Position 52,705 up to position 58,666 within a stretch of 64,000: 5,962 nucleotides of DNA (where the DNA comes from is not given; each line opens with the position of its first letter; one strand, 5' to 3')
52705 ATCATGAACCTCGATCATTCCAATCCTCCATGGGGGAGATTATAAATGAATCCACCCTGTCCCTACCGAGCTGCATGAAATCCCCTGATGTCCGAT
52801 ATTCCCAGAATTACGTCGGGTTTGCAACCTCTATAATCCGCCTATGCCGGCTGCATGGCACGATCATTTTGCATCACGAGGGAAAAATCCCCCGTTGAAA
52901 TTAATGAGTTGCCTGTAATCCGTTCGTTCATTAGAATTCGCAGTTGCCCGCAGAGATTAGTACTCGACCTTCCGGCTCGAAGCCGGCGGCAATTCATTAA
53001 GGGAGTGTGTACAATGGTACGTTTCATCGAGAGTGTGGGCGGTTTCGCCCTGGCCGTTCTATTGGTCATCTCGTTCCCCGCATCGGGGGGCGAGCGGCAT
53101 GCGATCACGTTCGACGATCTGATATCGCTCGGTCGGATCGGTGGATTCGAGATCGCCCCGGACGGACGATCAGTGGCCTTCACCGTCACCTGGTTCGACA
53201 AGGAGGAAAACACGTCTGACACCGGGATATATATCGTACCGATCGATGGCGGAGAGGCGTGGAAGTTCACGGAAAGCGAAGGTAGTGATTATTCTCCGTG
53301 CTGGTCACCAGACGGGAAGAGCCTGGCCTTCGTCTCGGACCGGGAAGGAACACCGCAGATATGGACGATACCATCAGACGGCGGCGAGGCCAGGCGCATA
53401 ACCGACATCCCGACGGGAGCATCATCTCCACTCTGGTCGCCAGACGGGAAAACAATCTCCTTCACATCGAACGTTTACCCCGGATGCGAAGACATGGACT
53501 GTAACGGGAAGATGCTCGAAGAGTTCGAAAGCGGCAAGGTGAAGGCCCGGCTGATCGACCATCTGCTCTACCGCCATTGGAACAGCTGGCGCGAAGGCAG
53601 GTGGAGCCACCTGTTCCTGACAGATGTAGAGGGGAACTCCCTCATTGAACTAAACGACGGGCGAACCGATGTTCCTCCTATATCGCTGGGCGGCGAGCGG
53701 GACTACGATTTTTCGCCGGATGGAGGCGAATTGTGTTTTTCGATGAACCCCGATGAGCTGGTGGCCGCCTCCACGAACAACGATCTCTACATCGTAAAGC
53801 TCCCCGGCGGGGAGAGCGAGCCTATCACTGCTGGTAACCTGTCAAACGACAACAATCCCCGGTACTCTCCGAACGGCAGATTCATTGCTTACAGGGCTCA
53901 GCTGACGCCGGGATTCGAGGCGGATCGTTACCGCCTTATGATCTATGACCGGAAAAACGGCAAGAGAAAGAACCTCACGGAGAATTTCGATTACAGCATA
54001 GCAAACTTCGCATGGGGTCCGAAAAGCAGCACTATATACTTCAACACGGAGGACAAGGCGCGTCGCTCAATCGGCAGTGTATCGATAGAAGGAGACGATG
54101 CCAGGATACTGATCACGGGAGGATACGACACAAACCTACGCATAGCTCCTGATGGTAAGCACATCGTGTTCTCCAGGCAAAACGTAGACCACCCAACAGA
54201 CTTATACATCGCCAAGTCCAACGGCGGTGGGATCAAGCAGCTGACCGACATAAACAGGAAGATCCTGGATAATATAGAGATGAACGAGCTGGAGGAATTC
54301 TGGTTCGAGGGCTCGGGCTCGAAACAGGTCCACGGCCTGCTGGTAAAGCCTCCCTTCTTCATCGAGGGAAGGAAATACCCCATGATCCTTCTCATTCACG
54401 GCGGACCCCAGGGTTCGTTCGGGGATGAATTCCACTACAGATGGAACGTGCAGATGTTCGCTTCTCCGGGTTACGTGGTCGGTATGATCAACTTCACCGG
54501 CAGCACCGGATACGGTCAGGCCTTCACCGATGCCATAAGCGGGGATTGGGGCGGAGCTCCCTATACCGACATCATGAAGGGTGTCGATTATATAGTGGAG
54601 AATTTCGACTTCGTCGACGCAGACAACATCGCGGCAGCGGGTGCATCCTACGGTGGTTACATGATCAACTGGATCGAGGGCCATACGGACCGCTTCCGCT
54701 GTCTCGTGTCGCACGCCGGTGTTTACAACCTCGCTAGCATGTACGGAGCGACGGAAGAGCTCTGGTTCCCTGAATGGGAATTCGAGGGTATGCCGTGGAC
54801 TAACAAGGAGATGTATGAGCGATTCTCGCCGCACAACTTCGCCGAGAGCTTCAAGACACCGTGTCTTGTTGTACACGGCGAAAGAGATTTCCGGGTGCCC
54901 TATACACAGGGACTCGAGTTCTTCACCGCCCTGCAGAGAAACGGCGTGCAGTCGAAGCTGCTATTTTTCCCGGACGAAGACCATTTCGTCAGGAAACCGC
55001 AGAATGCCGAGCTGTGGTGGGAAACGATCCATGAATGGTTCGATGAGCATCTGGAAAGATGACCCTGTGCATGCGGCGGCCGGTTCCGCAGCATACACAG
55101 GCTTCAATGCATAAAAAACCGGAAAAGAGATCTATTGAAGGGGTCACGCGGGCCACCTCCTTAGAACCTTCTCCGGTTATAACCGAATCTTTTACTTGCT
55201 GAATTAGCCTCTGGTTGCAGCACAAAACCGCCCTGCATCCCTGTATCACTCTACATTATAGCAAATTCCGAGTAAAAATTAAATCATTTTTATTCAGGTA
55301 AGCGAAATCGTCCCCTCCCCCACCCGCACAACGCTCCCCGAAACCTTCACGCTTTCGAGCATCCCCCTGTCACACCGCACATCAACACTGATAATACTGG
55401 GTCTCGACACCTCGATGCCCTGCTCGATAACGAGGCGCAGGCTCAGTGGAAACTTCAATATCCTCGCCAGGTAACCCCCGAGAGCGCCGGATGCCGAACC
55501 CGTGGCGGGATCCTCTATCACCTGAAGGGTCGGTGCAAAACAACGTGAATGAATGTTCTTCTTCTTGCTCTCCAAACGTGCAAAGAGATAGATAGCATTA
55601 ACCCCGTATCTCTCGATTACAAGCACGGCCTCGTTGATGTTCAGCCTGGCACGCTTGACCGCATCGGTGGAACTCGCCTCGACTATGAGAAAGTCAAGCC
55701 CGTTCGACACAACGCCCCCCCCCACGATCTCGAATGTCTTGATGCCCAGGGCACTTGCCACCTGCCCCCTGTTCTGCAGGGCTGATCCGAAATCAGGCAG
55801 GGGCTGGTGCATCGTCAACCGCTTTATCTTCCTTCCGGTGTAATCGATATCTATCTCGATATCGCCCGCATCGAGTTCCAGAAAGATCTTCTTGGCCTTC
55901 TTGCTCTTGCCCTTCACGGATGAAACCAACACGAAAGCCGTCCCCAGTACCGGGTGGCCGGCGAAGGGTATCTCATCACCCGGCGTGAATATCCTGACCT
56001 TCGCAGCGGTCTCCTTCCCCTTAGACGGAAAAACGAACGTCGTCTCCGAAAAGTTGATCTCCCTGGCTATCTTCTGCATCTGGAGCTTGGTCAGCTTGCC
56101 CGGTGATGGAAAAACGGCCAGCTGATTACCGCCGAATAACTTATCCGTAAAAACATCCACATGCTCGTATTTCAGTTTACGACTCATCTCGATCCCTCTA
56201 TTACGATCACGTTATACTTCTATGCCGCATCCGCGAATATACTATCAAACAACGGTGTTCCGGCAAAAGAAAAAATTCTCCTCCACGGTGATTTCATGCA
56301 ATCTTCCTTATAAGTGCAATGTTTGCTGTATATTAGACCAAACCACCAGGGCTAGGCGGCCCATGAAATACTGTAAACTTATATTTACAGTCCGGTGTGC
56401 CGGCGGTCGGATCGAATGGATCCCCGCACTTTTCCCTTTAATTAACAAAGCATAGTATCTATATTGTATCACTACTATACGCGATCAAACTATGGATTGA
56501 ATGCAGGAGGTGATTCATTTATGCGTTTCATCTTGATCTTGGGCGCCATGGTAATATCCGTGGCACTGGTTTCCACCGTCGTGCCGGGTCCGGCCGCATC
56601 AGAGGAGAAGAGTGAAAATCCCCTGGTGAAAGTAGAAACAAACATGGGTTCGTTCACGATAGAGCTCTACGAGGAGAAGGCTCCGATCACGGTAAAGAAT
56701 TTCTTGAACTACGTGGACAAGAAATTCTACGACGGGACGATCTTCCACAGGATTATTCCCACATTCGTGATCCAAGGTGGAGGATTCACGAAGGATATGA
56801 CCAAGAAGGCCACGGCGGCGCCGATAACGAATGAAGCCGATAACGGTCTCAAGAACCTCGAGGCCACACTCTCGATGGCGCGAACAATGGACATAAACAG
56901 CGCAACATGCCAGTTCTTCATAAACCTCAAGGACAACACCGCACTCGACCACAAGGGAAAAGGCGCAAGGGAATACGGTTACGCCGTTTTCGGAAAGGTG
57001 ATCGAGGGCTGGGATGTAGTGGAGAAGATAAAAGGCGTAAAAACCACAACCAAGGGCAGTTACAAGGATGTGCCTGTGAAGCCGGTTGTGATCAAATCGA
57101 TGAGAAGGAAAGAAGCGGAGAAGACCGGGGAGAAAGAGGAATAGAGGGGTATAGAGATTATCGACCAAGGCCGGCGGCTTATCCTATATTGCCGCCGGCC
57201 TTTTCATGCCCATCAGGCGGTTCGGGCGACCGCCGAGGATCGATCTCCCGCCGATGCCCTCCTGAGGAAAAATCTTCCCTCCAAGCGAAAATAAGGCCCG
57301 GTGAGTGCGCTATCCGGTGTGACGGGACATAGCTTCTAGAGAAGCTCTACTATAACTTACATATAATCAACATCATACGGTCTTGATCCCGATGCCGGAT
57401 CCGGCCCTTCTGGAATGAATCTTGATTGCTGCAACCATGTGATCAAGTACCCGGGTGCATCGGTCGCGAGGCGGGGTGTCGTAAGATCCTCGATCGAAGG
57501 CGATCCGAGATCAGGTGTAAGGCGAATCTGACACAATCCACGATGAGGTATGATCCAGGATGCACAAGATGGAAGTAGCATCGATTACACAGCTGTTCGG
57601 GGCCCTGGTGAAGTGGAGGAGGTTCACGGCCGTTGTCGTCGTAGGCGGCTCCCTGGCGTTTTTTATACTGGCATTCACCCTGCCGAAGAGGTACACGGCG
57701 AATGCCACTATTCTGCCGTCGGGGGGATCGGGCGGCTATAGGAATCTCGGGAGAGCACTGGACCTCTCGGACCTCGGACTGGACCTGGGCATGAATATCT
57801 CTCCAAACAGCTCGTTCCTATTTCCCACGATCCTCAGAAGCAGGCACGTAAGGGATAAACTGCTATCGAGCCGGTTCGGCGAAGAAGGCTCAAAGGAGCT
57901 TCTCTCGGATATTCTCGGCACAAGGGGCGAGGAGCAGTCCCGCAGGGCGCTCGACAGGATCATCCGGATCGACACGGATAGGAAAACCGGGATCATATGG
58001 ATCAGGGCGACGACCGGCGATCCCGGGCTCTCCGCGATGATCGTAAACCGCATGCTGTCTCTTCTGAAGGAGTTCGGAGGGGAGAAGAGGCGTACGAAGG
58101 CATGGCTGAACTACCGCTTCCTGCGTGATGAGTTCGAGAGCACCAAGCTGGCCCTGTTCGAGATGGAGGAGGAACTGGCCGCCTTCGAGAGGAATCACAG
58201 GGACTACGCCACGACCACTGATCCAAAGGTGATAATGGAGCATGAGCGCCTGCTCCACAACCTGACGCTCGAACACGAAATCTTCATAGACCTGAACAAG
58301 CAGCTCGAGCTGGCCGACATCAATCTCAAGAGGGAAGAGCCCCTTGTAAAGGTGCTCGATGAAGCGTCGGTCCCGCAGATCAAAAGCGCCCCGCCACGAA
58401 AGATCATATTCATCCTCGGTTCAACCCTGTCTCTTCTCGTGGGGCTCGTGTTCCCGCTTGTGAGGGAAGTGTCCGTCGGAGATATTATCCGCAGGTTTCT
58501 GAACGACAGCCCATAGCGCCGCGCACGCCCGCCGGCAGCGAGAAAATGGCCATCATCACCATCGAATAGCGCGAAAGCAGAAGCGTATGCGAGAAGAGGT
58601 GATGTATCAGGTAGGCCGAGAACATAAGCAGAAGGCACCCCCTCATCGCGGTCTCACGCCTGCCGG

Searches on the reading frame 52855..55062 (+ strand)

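Call 54: search_protein_families(library=pfam, proteins=[window:52855-55062:+], max_evalue=0.00001)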
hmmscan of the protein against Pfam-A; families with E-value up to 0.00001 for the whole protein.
window:52855-55062:+ (735 aa): 5 families
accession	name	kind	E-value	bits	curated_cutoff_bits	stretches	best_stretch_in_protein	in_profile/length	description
PF00326.27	Peptidase_S9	-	2.3e-64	217.2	22.6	1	527-734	2-211/213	Prolyl oligopeptidase family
PF07676.18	PD40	-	2.5e-26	91.4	20.9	1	139-170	5-37/38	WD40-like Beta Propeller Repeat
PF00930.27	DPPIV_N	-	4.8e-11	42.4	22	0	287-346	1-59/354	Dipeptidyl peptidase IV (DPP IV) N-terminal region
PF20434.5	BD-FAE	-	6.3e-11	42.6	26.8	1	506-693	11-215/215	BD-FAE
PF25174.1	Beta-prop_THOC3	-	1.3e-06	28.1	305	0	293-401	52-151/272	THOC3 beta-propeller domain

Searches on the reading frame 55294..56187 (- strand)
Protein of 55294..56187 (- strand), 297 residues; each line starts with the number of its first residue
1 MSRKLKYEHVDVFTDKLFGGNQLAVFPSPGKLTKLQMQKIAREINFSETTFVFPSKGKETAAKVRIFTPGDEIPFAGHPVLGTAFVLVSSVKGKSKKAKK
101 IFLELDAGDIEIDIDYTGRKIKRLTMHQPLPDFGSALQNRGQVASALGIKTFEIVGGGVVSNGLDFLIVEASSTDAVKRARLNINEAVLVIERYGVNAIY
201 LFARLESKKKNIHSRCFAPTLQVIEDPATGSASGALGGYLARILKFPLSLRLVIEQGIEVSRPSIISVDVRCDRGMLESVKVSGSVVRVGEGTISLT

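Call 54: search_protein_families(library=pfam, proteins=[window:55294-56187:-], max_evalue=0.00001)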
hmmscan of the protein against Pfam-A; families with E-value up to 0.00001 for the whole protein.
window:55294-56187:- (297 aa): 1 family
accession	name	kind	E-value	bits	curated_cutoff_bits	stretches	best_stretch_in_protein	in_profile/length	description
PF02567.21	PhzC-PhzF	-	1.1e-61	209.3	27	1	10-292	1-281/281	Phenazine biosynthesis-like protein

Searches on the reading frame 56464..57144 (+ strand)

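Call 54: search_protein_families(library=pfam, proteins=[window:56464-57144:+], max_evalue=0.00001)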
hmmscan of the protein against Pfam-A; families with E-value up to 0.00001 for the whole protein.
window:56464-57144:+ (226 aa): 1 family
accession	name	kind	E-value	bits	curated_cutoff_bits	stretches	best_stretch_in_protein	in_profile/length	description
PF00160.26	Pro_isomerase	-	7.7e-47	159.9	21.7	1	55-214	2-158/159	Cyclophilin type peptidyl-prolyl cis-trans isomerase/CLD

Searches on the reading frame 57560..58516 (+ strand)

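Call 54: search_protein_families(library=pfam, proteins=[window:57560-58516:+], max_evalue=0.00001)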
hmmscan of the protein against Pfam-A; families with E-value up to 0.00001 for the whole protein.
window:57560-58516:+ (318 aa): 2 families
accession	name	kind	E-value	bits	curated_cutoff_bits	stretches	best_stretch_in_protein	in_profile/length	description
PF13807.11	GNVR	-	7.3e-07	29.5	27.7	1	230-303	8-81/82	G-rich domain on putative tyrosine kinase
PF02706.20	Wzz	-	1.4e-06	28.9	25.5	1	9-103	5-89/91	Chain length determinant protein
